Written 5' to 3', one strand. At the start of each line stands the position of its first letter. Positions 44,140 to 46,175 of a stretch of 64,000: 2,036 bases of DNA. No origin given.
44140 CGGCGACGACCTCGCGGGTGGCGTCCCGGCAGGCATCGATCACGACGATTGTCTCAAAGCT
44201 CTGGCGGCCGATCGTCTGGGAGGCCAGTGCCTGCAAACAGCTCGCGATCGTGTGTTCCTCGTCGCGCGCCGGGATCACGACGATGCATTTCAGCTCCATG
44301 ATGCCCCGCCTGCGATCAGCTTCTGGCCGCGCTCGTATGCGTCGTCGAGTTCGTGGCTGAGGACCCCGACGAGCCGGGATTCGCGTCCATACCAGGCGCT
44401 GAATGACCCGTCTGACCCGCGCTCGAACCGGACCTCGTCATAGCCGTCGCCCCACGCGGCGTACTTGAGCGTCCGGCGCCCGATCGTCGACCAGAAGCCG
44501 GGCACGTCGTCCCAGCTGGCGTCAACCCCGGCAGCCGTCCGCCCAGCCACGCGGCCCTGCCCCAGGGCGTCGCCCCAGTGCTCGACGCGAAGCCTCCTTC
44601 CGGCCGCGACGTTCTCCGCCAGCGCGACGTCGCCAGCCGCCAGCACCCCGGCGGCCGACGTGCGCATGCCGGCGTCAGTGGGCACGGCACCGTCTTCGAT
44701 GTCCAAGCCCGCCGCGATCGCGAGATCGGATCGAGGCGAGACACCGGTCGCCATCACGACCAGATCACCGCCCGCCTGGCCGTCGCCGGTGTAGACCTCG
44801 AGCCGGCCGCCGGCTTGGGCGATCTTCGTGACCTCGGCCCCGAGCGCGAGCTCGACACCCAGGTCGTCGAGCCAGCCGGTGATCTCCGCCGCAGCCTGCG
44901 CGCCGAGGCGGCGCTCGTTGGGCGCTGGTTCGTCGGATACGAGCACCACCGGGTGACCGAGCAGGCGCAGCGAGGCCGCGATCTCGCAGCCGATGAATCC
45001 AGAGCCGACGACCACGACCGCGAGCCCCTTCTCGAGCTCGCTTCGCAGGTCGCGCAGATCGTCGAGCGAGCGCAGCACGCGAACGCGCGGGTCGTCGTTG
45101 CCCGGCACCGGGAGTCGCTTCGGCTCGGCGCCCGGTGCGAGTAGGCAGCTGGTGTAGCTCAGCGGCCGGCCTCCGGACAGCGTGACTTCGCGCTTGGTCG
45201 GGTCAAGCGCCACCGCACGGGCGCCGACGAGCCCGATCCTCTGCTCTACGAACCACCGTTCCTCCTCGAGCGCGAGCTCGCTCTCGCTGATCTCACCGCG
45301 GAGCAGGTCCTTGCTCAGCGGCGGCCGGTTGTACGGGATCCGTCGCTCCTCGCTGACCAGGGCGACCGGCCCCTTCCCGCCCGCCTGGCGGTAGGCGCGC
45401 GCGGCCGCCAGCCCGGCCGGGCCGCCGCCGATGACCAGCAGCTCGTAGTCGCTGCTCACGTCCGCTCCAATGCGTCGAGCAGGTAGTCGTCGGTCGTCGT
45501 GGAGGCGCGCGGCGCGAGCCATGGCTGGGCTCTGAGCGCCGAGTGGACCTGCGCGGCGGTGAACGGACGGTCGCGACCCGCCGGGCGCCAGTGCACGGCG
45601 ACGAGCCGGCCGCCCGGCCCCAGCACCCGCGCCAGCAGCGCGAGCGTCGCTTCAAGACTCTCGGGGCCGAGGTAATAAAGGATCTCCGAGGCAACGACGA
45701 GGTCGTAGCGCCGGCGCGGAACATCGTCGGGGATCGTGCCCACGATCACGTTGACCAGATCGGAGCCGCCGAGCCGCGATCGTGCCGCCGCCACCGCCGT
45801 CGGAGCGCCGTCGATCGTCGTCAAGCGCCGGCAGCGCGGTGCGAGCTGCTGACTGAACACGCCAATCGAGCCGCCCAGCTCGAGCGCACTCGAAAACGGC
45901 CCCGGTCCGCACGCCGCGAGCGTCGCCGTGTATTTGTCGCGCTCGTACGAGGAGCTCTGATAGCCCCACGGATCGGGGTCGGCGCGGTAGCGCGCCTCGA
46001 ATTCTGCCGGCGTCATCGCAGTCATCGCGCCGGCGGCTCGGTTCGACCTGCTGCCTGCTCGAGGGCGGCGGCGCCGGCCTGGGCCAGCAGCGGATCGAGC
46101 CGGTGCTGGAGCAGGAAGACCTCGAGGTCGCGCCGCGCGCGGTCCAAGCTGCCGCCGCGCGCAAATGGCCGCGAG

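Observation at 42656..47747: Deacetylase-ACAD-NodS-reductase-GT2::GpgS operon: candidate pathway to an unknown modified glucosylglycerate or glycoconjugate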

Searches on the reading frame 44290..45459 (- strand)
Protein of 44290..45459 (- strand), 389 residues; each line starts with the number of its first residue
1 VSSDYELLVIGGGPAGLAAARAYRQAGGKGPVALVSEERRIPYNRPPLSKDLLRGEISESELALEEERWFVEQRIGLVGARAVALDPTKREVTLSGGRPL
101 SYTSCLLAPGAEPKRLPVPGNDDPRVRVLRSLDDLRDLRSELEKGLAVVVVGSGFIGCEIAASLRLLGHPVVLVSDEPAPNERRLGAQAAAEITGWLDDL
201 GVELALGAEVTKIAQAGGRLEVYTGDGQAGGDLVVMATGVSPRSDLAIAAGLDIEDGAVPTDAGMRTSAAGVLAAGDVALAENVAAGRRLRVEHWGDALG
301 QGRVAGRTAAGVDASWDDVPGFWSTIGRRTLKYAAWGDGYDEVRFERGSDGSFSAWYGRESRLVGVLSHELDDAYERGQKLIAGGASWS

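Call 7: search_protein_families(library=pfam, proteins=[window:44290-45459:-], max_evalue=0.01)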
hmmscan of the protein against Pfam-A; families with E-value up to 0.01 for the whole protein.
window:44290-45459:- (389 aa): 11 families
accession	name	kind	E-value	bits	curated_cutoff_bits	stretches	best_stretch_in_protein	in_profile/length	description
PF07992.20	Pyr_redox_2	-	4.2e-57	194.2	26.1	1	6-302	2-291/291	Pyridine nucleotide-disulphide oxidoreductase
PF00070.33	Pyr_redox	-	2.7e-15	57.1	22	1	148-218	2-71/82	Pyridine nucleotide-disulphide oxidoreductase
PF01266.30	DAO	-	8.8e-10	39.1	27.9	1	148-181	2-35/353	FAD dependent oxidoreductase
PF13738.12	Pyr_redox_3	-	5.6e-09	36.1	30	1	110-273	133-302/305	Pyridine nucleotide-disulphide oxidoreductase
PF13450.12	NAD_binding_8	-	1.8e-05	25.3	21.9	0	9-28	1-19/68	NAD(P)-binding Rossmann-like domain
PF00890.30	FAD_binding_2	-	5.8e-05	22.9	20.4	1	7-38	2-31/414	FAD binding domain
PF03486.20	HI0933_like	-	0.00028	20.9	50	0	6-29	2-25/244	HI0933-like protein Rossmann domain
PF13241.12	NAD_binding_7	-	0.0005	21.1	22.1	0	145-199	7-61/104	Putative NAD(P)-binding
PF14759.12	Reductase_C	-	0.00083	20.3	25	1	322-387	2-68/85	Reductase C-terminal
PF01134.28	GIDA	-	0.0037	16.8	22.1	0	148-179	2-29/391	Glucose inhibited division protein A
PF01494.25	FAD_binding_3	-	0.0043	16.8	22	0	5-27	2-24/349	FAD binding domain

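Call 8: search_protein_families(library=ncbifam, proteins=[window:44290-45459:-], max_evalue=0.01)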
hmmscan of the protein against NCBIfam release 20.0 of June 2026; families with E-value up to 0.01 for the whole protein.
window:44290-45459:- (389 aa): 74 families (the best 25 are shown)
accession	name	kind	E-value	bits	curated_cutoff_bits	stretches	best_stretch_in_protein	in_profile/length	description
NF042949.2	3PPDioc_HcaD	equivalog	1.4e-55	188.6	450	1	7-324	4-320/386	3-phenylpropionate/cinnamic acid dioxygenase ferredoxin--NAD(+) reductase subunit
NF041682.1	ant_diox_AndAa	equivalog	3e-55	187.6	650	1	6-324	5-324/406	anthranilate 1,2-dioxygenase system ferredoxin--NAD(+) reductase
NF045765.1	PhenlGlyoxDHPadH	equivalog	3.6e-45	154.6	475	1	6-312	4-310/416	NADH-dependent phenylglyoxylate dehydrogenase subunit epsilon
NF007286.0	PRK09754.1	equivalog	4.9e-43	147.4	447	1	7-325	6-322/400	phenylpropionate dioxygenase ferredoxin reductase subunit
TIGR02374.1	nitri_red_nirB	equivalog_domain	1.7e-38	132.6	578.35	1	8-286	2-285/794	nitrite reductase large subunit NirB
NF003437.0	PRK04965.1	equivalog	3.2e-30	105.4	392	1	6-279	4-275/378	NADH:flavorubredoxin reductase NorW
TIGR03385.1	CoA_CoA_reduc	equivalog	2.4e-24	85.9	578.8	1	101-317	103-321/439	CoA-disulfide reductase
NF007123.0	PRK09564.1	equivalog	7.1e-21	74.4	458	1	101-316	103-321/444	CoA-disulfide reductase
NF011565.0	PRK14989.1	subfamily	1.4e-20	73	883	1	32-283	33-287/847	nitrite reductase large subunit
TIGR01350.1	lipoamide_DH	equivalog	5.2e-20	71.6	408.8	1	82-281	111-311/461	dihydrolipoyl dehydrogenase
NF046103.1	NOXase_Strep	equivalog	2.2e-19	69.8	600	1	101-313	101-315/442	H2O-forming NADH oxidase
TIGR02053.1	MerA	equivalog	1.4e-17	63.8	454.45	1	77-280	106-309/465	mercury(II) reductase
NF004991.0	PRK06370.1-3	subfamily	1.4e-16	60.2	620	1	96-280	159-343/509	FAD-containing oxidoreductase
NF004943.0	PRK06292.2-1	equivalog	2.6e-16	59.5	432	1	74-278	102-307/456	dihydrolipoyl dehydrogenase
NF005883.0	PRK07845.1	equivalog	3e-16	59.5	479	1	103-281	141-316/466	NAD(P)H-quinone dehydrogenase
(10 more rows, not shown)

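Call 81: search_solved_structures(query=window:44290-45459:-, max_evalue=1e-20)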
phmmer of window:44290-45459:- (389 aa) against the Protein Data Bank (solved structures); distinct sequences matched with E-value up to 1e-20: 47.
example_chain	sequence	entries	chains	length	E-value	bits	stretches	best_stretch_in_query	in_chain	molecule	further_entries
3fg2_P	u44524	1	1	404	4.8e-52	180.7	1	7-371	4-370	Putative rubredoxin reductase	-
1d7y_A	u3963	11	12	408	1.6e-40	142.8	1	7-366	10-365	FERREDOXIN REDUCTASE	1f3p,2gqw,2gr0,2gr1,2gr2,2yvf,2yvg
9li3_A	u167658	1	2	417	1.8e-40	142.6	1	8-365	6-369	Ferredoxin--NAD(+) reductase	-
4h4p_A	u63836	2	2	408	1.9e-40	142.5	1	7-366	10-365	Biphenyl dioxygenase ferredoxin reductase subunit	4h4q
3ef6_A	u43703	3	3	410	2.2e-40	142.3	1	7-366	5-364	Toluene 1,2-dioxygenase system ferredoxin--NAD(+) reductase | TodA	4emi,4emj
4h4t_A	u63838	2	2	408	2.4e-40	142.1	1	7-366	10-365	Biphenyl dioxygenase ferredoxin reductase subunit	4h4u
4h4r_A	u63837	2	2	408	8.2e-40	140.4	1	7-366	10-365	Biphenyl dioxygenase ferredoxin reductase subunit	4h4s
4h4x_A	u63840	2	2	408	1.1e-39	140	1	7-366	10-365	Biphenyl dioxygenase ferredoxin reductase subunit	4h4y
4h4z_A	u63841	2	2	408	1.2e-39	139.9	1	7-366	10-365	Biphenyl dioxygenase ferredoxin reductase subunit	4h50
4h4v_A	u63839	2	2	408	1.3e-39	139.8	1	7-366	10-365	Biphenyl dioxygenase ferredoxin reductase subunit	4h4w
6tuk_B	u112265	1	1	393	2.1e-39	139.1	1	7-383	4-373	Putative oxidoreductase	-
2gr3_A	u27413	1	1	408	2.4e-39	138.8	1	7-366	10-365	ferredoxin reductase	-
1q1r_A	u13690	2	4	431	6.4e-39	137.5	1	4-366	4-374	Putidaredoxin reductase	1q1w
3lb8_A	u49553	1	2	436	1.1e-38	136.7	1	6-366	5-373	Putidaredoxin reductase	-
3lxd_A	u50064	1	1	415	1.3e-36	129.8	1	6-384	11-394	FAD-dependent pyridine nucleotide-disulphide oxidoreductase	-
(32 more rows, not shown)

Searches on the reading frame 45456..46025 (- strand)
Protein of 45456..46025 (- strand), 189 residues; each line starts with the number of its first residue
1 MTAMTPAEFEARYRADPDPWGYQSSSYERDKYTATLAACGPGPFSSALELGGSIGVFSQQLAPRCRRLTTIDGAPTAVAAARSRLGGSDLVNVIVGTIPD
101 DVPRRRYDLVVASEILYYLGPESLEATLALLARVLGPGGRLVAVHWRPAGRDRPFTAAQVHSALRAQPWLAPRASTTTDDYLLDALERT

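Call 7: search_protein_families(library=pfam, proteins=[window:45456-46025:-], max_evalue=0.01)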
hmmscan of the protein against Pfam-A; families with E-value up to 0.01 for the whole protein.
window:45456-46025:- (189 aa): 5 families
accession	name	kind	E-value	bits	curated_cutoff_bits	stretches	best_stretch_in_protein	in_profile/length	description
PF05401.17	NodS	-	7.5e-17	62.3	24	1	17-142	16-143/201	Nodulation protein S (NodS)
PF08241.18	Methyltransf_11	-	1.7e-11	45.1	21.2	1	48-142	1-94/95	Methyltransferase domain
PF13649.12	Methyltransf_25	-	8.5e-11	42.8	27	1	48-139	2-97/97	Methyltransferase domain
PF08242.18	Methyltransf_12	-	4e-10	40.7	30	1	48-141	1-98/98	Methyltransferase domain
PF13489.12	Methyltransf_23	-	5.5e-07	29.9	27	1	35-159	12-124/164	Methyltransferase domain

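Call 8: search_protein_families(library=ncbifam, proteins=[window:45456-46025:-], max_evalue=0.01)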
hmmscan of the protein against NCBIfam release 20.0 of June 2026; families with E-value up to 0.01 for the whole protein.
window:45456-46025:- (189 aa): 9 families
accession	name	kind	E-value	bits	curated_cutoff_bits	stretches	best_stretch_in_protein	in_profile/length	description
NF041650.1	nod_mtase_NodS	equivalog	1.5e-24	86.8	300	1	15-142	9-138/190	nodulation methyltransferase NodS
NF043040.1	corrin_prot_MT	hypoth_equivalog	1.3e-09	37.8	180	1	45-178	43-183/216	corrinoid protein-associated methyltransferase CpaM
NF000024.1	ErmS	exception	0.00013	21.4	675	1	41-117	83-160/319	23S rRNA (adenine(2058)-N(6))-methyltransferase Erm(S)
NF000047.1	ErmV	exception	0.00021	20.7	500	1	34-94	26-86/259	23S rRNA (adenine(2058)-N(6))-methyltransferase Erm(V)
TIGR03587.1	Pse_Me-ase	hypoth_equivalog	0.00077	19.6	112.05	1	45-133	45-132/204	pseudaminic acid biosynthesis-associated methylase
NF038261.1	rhodoquin_RquA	equivalog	0.0012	18.6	175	1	46-157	52-167/218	rhodoquinone biosynthesis methyltransferase RquA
TIGR01983.1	UbiG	equivalog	0.0018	17.7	102.95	1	47-142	53-150/228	bifunctional 2-polyprenyl-6-hydroxyphenol methylase/3-demethylubiquinol 3-O-methyltransferase UbiG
NF000337.1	erm_SHROVE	exception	0.0027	17.1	320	1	41-97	26-82/248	ErmE/ErmH/ErmO/ErmR family 23S rRNA (adenine(2058)-N(6))-methyltransferase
TIGR02021.1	BchM-ChlM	equivalog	0.0029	17.1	158.9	1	49-132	60-144/218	magnesium protoporphyrin IX methyltransferase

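Call 82: search_solved_structures(query=window:45456-46025:-, max_evalue=0.001)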
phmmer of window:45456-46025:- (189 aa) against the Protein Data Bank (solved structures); distinct sequences matched with E-value up to 0.001: 10.
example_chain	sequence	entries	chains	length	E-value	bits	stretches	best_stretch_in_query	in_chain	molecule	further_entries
4isc_A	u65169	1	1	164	1.4e-19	73.7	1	27-185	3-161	Methyltransferase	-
3ofj_A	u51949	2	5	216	2.4e-18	69.6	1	12-148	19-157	Nodulation protein S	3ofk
7wzf_A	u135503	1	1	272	5.1e-06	29.5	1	36-148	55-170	YunM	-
9gdj_A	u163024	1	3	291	5e-05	26.3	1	40-141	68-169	Methyltransferase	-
7owb_A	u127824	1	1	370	0.00011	25.2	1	45-164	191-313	Carminomycin 4-O-methyltransferase DnrK,Methyltransferase domain-containing protein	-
9icz_A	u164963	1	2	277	0.0003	23.7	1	39-143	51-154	S-adenosylmethionine (SAM)-dependent methyltransferase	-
8ys9_A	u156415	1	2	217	0.00034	23.5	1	33-153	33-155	Phosphatidylethanolamine N-methyltransferase/phosphatidyl-N-methylethanolamine N-methyltra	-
9fce_A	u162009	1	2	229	0.00082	22.3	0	35-144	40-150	SAM dependent methyltransferase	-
9fcd_A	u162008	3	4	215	0.00097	22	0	44-146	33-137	SAM-dependent methyltransferase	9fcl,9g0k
9fcy_A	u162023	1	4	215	0.00098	22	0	44-146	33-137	SAM-dependent methyltransferase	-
